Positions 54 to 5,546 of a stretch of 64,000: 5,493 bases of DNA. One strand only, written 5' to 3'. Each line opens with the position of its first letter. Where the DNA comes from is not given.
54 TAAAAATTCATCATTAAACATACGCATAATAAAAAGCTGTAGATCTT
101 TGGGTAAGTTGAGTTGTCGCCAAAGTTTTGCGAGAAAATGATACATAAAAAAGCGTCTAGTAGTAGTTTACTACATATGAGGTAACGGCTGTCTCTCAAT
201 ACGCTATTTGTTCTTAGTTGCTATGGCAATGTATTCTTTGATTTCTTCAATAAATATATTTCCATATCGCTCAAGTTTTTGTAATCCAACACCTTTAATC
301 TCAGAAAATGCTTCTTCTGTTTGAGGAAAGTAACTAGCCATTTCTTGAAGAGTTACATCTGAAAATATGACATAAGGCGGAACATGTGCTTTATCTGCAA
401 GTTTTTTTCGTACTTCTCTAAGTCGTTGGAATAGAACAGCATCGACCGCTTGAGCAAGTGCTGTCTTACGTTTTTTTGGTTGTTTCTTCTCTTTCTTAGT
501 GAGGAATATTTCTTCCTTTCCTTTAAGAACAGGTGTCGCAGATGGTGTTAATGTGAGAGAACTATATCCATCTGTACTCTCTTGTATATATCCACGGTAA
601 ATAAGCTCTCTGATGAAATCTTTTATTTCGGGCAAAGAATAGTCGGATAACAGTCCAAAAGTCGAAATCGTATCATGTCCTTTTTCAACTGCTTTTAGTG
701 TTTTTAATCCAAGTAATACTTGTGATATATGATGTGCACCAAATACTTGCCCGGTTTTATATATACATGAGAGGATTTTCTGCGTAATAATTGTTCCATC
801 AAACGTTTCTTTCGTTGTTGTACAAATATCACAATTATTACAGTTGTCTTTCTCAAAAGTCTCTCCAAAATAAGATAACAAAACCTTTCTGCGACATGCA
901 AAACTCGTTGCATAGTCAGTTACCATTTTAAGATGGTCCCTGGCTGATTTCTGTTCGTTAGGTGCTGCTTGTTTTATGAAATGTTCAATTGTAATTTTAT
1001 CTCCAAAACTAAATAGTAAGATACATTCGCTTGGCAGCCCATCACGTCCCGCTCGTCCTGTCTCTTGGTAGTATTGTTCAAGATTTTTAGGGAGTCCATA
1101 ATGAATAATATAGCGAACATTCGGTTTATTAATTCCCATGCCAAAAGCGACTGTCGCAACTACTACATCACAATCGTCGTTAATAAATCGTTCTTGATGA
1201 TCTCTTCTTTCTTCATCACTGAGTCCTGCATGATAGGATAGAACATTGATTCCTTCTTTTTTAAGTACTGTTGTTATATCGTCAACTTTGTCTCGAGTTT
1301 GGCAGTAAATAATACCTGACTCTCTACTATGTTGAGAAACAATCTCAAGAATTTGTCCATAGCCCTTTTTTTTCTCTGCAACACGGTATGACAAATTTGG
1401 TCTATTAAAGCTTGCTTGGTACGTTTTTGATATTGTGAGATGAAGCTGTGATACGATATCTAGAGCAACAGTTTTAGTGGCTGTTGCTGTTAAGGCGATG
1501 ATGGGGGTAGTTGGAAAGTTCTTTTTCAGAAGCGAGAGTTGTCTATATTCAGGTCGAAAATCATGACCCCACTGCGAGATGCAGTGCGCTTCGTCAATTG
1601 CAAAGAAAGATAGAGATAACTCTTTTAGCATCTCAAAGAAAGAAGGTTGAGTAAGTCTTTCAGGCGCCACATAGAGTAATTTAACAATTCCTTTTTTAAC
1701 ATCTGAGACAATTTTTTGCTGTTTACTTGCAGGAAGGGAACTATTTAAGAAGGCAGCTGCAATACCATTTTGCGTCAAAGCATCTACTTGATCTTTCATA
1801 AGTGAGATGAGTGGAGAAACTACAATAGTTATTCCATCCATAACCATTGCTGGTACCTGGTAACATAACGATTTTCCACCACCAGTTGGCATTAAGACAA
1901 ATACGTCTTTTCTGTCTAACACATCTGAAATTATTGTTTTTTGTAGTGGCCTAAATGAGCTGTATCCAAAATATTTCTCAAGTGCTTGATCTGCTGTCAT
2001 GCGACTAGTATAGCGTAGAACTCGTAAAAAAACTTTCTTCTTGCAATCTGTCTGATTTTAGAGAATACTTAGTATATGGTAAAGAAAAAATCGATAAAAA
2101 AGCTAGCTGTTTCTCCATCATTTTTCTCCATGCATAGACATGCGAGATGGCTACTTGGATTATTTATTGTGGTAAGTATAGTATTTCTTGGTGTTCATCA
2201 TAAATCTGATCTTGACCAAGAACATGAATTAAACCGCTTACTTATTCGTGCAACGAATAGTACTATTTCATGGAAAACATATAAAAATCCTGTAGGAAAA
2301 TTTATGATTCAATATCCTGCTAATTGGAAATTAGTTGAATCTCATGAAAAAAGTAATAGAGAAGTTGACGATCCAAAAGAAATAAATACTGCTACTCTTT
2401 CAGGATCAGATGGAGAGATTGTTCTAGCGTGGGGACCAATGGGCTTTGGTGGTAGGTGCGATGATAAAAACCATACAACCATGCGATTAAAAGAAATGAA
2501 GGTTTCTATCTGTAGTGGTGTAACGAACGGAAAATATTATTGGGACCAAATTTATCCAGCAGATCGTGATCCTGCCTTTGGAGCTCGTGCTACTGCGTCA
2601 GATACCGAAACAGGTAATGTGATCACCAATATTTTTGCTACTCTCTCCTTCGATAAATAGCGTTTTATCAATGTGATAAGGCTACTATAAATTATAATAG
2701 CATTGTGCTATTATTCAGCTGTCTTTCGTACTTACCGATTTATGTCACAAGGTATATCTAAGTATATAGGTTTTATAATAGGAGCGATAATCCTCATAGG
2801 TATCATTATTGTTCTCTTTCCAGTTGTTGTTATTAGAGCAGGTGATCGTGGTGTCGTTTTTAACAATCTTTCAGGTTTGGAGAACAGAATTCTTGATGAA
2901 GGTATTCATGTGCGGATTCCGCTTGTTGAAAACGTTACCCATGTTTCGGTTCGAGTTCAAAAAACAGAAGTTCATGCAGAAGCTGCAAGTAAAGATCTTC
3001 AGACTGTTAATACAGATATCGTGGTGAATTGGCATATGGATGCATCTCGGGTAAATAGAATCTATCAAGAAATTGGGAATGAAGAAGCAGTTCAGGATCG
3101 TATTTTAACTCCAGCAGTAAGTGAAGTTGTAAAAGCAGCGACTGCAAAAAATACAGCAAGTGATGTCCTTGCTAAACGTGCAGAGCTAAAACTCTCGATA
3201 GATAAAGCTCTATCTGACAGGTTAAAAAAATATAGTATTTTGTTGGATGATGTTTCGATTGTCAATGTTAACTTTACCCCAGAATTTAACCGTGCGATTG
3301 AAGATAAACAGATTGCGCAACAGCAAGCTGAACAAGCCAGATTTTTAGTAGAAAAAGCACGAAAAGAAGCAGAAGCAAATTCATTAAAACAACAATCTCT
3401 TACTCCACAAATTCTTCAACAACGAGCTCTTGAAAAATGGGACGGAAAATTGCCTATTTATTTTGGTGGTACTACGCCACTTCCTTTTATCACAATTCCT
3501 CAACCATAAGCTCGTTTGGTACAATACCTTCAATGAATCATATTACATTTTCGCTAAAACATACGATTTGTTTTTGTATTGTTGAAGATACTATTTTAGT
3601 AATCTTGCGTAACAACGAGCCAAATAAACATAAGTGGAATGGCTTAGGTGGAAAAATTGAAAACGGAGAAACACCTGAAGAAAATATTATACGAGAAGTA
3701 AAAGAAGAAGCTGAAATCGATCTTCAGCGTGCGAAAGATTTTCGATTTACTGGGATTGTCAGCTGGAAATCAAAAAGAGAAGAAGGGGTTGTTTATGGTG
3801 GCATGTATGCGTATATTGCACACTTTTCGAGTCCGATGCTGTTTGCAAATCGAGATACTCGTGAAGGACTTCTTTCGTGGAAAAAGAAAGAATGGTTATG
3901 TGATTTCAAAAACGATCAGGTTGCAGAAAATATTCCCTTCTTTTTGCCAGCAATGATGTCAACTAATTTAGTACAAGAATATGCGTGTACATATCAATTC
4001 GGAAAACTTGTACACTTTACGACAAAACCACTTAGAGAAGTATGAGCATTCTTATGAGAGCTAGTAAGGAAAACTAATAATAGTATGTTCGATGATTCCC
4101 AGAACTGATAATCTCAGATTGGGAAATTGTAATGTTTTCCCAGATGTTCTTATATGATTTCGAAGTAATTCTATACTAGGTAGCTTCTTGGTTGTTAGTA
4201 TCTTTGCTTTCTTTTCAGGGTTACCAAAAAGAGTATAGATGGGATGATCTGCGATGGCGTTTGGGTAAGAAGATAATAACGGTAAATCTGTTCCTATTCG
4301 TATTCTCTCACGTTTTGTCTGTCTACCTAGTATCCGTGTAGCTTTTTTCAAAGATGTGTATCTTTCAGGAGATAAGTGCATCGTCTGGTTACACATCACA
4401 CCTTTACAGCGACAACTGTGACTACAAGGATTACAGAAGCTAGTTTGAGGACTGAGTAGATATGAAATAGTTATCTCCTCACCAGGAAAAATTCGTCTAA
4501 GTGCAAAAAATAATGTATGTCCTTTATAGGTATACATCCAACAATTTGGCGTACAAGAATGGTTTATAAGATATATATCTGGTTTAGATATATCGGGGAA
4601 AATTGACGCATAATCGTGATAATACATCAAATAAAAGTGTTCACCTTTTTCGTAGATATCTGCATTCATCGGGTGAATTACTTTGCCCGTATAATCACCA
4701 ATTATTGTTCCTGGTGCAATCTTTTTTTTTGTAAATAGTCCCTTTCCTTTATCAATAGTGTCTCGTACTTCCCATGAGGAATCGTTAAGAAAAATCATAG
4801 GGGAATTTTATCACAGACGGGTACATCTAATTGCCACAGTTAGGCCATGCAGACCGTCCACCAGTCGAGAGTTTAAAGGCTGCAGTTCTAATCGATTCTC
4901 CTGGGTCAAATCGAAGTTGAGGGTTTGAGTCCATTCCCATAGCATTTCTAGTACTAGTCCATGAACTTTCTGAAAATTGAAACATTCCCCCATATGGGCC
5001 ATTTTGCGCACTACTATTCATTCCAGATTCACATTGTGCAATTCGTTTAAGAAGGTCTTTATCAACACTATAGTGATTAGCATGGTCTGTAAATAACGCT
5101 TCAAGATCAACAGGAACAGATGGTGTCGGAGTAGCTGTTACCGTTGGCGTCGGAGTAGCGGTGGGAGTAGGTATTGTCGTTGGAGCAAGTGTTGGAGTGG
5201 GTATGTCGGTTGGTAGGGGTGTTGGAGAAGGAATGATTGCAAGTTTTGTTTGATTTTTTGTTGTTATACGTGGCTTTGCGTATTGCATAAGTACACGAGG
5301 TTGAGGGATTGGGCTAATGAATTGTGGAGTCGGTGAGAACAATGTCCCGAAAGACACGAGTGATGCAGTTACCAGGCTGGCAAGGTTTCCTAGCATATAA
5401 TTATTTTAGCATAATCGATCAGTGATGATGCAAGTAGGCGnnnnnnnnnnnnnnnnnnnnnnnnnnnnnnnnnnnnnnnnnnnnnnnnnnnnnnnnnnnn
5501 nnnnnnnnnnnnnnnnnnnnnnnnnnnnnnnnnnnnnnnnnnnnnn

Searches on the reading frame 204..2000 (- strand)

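Call 24: search_protein_families(library=pfam, proteins=[window:204-2000:-], max_evalue=0.001)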
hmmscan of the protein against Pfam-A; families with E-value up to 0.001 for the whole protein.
window:204-2000:- (598 aa): 7 families
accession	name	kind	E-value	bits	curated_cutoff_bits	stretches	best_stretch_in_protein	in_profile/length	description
PF09382.16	RQC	-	1.9e-33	115.1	23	1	397-507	2-112/114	RQC domain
PF00270.35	DEAD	-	1.9e-29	103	26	1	17-178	1-164/167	DEAD/DEAH box helicase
PF00271.37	Helicase_C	-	8.1e-29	100.5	23.5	1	217-321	6-110/110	Helicase conserved C-terminal domain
PF00570.28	HRDC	-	1.3e-21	76.7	23.8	1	522-587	3-68/68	HRDC domain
PF16124.10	RecQ_Zn_bind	-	8.1e-17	62.2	25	1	333-394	2-66/66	RecQ zinc-binding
PF04851.21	ResIII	-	1.1e-05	25.8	22.5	1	15-174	3-162/164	Type III restriction enzyme, res subunit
PF11408.13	Helicase_Sgs1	-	0.00015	22.2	22.2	1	523-579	8-64/80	Sgs1 RecQ helicase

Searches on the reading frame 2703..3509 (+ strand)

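Call 63: search_protein_families(library=pfam, proteins=[window:2703-3509:+], max_evalue=0.001)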
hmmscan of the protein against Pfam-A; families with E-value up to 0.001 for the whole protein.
window:2703-3509:+ (268 aa): 1 family
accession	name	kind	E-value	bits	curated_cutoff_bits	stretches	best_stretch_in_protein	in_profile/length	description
PF01145.31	Band_7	-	7e-34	117.8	23.6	1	43-223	2-176/176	SPFH domain / Band 7 family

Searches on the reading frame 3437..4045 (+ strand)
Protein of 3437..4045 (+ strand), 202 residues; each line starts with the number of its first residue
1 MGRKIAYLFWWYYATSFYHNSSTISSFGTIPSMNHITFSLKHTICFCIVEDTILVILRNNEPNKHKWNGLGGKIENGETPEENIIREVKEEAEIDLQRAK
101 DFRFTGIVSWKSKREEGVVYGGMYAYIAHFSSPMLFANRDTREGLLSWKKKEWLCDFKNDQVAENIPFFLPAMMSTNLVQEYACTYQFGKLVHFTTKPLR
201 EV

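Call 63: search_protein_families(library=pfam, proteins=[window:3437-4045:+], max_evalue=0.001)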
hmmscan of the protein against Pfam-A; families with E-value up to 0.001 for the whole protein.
window:3437-4045:+ (202 aa): 1 family
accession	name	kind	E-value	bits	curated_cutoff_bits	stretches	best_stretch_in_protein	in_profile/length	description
PF00293.34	NUDIX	-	9.9e-11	42.2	21.1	1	45-110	8-71/134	NUDIX domain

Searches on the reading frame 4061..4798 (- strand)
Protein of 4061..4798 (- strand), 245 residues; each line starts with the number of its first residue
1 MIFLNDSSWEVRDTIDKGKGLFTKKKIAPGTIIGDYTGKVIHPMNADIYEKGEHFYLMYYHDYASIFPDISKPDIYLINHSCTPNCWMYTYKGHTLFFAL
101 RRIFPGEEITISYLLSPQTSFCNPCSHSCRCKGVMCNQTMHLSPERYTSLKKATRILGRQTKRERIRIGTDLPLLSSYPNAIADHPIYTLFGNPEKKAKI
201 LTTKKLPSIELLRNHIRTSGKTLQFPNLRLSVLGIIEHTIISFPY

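Call 63: search_protein_families(library=pfam, proteins=[window:4061-4798:-], max_evalue=0.001)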
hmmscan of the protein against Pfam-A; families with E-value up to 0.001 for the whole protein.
window:4061-4798:- (245 aa): 1 family
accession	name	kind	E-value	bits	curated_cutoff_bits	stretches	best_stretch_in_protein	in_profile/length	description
PF00856.33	SET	-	3.5e-17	63.2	22.4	1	18-113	1-104/105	SET domain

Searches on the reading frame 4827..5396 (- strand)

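Call 63: search_protein_families(library=pfam, proteins=[window:4827-5396:-], max_evalue=0.001)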
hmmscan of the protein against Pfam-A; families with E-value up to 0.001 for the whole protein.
window:4827-5396:- (189 aa): 2 families
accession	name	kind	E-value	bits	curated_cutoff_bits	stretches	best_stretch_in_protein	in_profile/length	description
PF06737.19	Transglycosylas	-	2.3e-09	38.2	27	1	114-187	5-77/77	Transglycosylase-like domain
PF01464.25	SLT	-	1.2e-07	31.8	21.3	1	102-176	3-76/117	Transglycosylase SLT domain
